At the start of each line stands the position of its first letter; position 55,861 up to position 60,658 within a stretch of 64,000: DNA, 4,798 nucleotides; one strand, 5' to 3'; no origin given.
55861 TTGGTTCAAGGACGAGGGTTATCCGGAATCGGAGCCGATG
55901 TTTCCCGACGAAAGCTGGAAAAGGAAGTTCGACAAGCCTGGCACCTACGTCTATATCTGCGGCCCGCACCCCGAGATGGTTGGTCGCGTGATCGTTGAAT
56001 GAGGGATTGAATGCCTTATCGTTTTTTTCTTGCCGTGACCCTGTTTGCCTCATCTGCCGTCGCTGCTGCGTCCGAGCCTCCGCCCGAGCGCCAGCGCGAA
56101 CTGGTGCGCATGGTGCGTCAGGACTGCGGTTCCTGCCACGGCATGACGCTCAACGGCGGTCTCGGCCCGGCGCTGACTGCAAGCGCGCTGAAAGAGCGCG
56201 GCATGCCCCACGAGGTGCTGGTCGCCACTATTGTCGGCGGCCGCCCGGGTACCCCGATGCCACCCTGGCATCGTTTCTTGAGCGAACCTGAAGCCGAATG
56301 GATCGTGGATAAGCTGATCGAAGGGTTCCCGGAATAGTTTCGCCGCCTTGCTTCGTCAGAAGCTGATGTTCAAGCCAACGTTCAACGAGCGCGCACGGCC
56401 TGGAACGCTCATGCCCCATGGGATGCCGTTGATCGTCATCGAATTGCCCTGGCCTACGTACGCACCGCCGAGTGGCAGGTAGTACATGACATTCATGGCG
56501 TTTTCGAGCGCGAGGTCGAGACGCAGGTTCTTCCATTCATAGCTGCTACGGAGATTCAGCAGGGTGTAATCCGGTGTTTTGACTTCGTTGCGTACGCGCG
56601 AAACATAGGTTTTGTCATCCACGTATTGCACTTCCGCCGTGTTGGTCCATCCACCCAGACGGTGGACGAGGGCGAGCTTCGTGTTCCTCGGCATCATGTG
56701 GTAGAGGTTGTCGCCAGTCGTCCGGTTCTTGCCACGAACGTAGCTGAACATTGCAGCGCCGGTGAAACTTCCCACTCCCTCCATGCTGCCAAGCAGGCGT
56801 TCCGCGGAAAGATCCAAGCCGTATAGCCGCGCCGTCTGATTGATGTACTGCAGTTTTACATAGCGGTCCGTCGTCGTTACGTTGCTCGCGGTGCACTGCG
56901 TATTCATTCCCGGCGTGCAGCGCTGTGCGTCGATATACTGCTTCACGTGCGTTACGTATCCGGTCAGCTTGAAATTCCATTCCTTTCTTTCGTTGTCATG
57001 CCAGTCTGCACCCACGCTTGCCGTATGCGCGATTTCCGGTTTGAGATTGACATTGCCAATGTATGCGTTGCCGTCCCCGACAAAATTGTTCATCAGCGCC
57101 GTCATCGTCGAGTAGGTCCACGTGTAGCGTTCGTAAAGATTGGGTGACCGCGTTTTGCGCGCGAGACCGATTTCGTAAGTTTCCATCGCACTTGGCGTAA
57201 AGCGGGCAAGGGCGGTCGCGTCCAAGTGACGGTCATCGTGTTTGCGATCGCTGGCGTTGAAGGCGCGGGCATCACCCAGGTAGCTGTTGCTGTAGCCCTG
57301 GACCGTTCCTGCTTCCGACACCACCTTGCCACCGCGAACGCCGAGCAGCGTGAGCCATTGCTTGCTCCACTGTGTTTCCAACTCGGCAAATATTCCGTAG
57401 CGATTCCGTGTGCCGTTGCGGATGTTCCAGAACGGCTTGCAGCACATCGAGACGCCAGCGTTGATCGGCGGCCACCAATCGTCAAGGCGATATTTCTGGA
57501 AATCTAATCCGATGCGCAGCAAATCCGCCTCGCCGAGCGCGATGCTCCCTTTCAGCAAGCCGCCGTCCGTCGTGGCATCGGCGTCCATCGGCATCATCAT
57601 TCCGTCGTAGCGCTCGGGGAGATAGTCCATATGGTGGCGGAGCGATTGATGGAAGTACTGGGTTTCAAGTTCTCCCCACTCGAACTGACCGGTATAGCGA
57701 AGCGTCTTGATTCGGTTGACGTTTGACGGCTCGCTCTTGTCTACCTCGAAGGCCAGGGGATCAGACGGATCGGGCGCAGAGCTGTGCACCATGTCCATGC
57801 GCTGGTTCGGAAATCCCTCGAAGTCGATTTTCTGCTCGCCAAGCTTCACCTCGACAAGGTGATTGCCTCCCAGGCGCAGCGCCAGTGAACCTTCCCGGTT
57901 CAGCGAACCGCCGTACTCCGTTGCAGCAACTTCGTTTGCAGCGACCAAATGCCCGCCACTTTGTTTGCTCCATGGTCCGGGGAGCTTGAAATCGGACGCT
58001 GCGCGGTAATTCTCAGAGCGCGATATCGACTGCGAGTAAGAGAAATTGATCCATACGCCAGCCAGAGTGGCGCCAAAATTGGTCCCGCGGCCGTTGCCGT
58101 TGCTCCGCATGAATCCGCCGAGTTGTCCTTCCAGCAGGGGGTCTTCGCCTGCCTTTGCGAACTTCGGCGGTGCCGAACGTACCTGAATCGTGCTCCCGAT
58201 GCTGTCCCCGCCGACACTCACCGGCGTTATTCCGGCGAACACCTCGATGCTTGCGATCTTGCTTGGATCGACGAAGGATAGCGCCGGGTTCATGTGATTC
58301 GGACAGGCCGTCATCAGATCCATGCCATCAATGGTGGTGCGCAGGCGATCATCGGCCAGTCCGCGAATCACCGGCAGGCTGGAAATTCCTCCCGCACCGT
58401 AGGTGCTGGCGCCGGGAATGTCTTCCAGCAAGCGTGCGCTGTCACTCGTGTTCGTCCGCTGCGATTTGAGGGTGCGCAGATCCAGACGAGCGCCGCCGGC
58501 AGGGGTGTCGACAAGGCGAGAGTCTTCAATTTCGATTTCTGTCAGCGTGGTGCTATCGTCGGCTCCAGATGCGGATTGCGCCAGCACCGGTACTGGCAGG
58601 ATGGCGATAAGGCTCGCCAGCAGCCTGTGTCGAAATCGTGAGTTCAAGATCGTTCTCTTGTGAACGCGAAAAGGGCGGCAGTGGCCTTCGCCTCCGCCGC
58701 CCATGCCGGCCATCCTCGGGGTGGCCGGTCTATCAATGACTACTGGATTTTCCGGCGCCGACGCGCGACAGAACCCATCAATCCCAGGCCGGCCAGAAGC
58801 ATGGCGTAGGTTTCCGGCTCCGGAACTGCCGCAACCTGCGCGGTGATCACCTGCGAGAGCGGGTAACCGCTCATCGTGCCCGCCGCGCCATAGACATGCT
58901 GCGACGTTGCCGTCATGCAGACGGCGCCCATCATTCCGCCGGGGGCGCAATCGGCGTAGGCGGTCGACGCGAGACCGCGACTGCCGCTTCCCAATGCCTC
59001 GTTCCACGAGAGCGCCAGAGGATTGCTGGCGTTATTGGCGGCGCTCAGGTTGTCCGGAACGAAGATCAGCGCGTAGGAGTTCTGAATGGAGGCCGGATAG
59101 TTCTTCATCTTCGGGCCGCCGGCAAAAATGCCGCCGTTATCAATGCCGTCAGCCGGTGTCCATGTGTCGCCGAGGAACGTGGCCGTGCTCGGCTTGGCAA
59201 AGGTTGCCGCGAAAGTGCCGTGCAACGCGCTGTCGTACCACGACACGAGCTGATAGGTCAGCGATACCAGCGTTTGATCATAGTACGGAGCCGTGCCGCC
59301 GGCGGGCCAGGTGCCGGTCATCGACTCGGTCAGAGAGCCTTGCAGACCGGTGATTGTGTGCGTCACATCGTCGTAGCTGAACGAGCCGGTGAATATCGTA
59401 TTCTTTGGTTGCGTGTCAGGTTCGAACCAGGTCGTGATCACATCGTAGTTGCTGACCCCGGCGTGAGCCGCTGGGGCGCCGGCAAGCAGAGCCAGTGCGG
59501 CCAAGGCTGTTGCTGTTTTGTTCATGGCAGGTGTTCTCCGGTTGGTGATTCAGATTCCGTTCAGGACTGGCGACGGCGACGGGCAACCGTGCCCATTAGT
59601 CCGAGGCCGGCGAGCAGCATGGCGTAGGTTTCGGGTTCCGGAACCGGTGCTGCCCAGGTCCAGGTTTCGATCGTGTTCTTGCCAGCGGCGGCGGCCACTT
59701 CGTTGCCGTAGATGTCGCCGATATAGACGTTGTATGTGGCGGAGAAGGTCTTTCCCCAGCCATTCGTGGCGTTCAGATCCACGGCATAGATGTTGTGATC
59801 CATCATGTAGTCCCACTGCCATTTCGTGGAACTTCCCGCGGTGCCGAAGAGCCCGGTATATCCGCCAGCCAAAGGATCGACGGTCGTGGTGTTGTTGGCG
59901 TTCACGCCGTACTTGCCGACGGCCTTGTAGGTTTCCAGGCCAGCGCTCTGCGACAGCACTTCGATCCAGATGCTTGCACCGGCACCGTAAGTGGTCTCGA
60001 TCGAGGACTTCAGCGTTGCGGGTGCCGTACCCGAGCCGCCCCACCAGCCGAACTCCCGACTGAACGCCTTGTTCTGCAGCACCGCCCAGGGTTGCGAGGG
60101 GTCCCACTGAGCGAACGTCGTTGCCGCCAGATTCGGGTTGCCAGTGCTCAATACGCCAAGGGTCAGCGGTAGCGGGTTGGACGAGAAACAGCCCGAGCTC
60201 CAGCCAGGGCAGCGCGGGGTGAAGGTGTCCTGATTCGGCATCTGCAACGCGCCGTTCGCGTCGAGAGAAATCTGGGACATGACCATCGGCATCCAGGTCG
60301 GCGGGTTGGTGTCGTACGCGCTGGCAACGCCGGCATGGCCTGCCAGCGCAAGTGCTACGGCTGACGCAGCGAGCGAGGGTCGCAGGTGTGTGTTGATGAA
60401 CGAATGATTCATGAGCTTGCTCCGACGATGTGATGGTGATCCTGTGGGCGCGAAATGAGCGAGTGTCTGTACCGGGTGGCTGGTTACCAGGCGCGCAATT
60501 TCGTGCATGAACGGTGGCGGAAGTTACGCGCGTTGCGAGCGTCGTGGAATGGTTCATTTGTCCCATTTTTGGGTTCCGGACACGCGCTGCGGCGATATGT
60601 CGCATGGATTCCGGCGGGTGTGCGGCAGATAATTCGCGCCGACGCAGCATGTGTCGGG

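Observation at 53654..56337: nirS followed by an amicyanin-like cupredoxin in place of nirM, with an FNR/DNR box upstream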

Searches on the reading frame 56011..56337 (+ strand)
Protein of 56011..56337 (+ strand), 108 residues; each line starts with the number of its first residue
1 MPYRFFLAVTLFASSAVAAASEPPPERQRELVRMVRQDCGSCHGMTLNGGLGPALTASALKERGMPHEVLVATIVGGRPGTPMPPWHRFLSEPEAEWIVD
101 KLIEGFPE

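Call 3: search_protein_families(library=pfam, proteins=[window:56011-56337:+])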
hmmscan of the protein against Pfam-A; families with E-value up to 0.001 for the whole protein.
window:56011-56337:+ (108 aa): 1 family
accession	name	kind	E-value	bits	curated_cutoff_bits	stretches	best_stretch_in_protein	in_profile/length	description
PF13442.11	Cytochrome_CBB3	-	2.5e-10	41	27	1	29-100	4-66/68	Cytochrome C oxidase, cbb3-type, subunit III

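Call 4: search_protein_families(library=ncbifam, proteins=[window:56011-56337:+])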
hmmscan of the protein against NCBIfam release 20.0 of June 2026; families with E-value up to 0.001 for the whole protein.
window:56011-56337:+ (108 aa): 3 families
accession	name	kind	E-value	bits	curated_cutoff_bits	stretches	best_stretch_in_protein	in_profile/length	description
NF045773.1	cytochro_C550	exception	4.3e-06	26.7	125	1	33-86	54-102/118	cytochrome c550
NF011054.0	PRK14486.1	equivalog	1.9e-05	24.3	447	1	35-99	222-284/294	putative bifunctional cbb3-type cytochrome c oxidase subunit II/cytochrome c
NF045774.1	cytochro_C551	exception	3.3e-05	23.8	118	1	29-57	40-68/110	cytochrome c551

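Call 25: search_solved_structures(query=window:56011-56337:+, max_evalue=0.01, show_alignments=2)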
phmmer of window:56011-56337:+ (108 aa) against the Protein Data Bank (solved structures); distinct sequences matched with E-value up to 0.01: 11.
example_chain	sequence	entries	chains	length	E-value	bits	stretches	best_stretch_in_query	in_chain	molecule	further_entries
6tp9_A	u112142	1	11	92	5.9e-28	100.4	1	22-105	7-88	Cytochrome c55X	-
6hwh_M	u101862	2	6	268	6.5e-05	26.2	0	7-57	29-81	Cytochrome bc1 complex cytochrome c subunit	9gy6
8ovc_O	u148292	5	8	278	7.2e-05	26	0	7-57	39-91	Cytochrome bc1 complex cytochrome c subunit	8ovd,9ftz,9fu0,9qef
6adq_C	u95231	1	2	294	9.5e-05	25.6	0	7-57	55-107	Cytochrome bc1 complex cytochrome c subunit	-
7rh5_O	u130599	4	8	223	0.00033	23.9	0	24-78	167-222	Cytochrome bc1 complex cytochrome c subunit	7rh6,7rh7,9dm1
8smr_G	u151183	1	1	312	0.0014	21.9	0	25-93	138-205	Cbb3-type cytochrome c oxidase subunit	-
6rtd_A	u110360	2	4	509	0.0022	21.2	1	33-104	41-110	Cytochrome c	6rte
1b7v_A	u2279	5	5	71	0.0042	20.3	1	34-101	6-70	PROTEIN (CYTOCHROME C-553) | CYTOCHROME C-553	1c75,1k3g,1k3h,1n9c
2gc4_D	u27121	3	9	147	0.0052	20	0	25-89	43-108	Cytochrome c-L | CYTOCHROME C551I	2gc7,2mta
1mg2_D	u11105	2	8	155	0.0062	19.8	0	25-89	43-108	CYTOCHROME C-L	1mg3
8snh_G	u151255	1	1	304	0.0076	19.5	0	32-93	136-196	Cbb3-type cytochrome c oxidase subunit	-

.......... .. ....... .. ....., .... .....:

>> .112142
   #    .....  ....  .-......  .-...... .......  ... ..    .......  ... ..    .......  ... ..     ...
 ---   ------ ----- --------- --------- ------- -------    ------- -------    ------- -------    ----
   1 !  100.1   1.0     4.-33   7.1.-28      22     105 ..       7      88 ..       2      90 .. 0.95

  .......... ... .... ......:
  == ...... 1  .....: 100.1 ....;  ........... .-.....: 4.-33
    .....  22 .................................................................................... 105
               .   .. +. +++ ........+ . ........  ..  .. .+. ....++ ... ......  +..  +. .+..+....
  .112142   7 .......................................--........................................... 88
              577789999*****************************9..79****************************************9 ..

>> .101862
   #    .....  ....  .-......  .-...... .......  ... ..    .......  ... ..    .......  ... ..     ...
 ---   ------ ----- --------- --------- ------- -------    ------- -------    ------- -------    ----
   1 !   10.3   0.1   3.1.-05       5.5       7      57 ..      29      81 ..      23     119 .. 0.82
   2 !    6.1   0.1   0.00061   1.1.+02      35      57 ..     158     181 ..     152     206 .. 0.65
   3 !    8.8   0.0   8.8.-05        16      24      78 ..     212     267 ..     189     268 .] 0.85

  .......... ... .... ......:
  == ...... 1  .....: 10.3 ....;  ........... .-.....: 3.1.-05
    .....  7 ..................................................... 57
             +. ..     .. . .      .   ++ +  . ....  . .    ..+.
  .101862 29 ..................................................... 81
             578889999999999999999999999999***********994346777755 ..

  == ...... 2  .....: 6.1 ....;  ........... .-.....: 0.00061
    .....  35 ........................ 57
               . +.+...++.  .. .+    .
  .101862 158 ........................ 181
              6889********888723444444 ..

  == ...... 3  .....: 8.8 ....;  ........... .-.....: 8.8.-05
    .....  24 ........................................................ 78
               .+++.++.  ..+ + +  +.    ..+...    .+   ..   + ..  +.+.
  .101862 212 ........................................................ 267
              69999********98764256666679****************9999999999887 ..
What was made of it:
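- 56011..56337 (+): nirC, cytochrome c55X (108 aa, CGSCH), starting 8 nt after the cupredoxin stop codon. PDB 6tp9 cytochrome c55X E 6e-28 (call 25).
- On NirC / cytochrome c55X (neighbour gene): 6tp9 at E 6e-28 over residues 22-105, with CGSCH (call 25).
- Checked: It matches P. aeruginosa cytochrome c55X (PDB 6tp9) at E 6e-28 and has CGSCH (call 25).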

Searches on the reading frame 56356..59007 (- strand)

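Call 3: search_protein_families(library=pfam, proteins=[window:56356-59007:-])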
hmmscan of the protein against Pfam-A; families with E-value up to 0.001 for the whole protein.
window:56356-59007:- (883 aa): 2 families
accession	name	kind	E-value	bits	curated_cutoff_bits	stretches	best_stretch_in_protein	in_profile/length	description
PF00593.30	TonB_dep_Rec_b-barrel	-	3.1e-30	106.9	27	1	444-836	77-435/436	TonB dependent receptor-like, beta-barrel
PF07715.20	Plug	-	7.2e-13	49.4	23.9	1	183-272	18-106/107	TonB-dependent Receptor Plug Domain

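Call 4: search_protein_families(library=ncbifam, proteins=[window:56356-59007:-])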
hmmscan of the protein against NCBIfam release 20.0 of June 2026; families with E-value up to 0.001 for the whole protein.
window:56356-59007:- (883 aa): 7 families
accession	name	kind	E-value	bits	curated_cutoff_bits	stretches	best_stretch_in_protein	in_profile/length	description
TIGR01785.1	TonB-hemin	subfamily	1.3e-32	113.1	316.85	1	165-883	15-677/677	TonB-dependent heme/hemoglobin receptor family protein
TIGR01778.1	TonB-copper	equivalog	3.1e-31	108.8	472.45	2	446-843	230-603/637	TonB-dependent copper receptor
TIGR01786.1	TonB-hemlactrns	subfamily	6e-31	107.5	323.75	2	528-883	384-719/719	TonB-dependent hemoglobin/transferrin/lactoferrin family receptor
NF038079.1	TonB_sider_MxcH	equivalog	1.9e-10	39.5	925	1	182-280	143-240/792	TonB-dependent siderophore myxochelin receptor MxcH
TIGR01782.1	TonB-Xanth-Caul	subfamily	7e-06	24.6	310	1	193-337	46-200/868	TonB-dependent receptor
NF047944.1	FoxamRcptFoxA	equivalog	3.8e-05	22.2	1300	1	131-292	12-176/697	ferrioxamine B receptor FoxA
NF007478.2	PRK10064.1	equivalog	0.0005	18.5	745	0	654-720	564-630/663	catecholate siderophore receptor CirA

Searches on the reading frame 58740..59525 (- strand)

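Call 45: search_protein_families(library=pfam, proteins=[window:58740-59525:-], max_evalue=0.00001)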
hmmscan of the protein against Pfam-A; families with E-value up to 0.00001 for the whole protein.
window:58740-59525:- (261 aa): 1 family
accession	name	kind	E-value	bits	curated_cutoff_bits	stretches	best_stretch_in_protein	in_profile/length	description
PF07589.16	PEP-CTERM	-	9.4e-10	38.6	20.7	1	233-258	1-24/24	PEP-CTERM motif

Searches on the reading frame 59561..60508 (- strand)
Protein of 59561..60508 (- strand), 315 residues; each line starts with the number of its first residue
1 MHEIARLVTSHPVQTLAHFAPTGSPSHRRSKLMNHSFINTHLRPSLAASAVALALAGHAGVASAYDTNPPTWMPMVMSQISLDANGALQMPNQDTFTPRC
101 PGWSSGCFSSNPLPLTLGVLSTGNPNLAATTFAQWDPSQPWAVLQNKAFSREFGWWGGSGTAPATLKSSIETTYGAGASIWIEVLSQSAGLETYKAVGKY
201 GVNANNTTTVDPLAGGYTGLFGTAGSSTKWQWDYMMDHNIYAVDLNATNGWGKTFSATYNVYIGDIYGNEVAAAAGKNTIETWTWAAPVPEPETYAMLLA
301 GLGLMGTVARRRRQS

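Call 45: search_protein_families(library=pfam, proteins=[window:59561-60508:-], max_evalue=0.00001)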
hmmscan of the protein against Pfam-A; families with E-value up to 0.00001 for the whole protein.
window:59561-60508:- (315 aa): 1 family
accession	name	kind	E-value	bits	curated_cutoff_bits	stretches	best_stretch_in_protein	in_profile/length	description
PF07589.16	PEP-CTERM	-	2.1e-09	37.5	20.7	1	288-313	1-24/24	PEP-CTERM motif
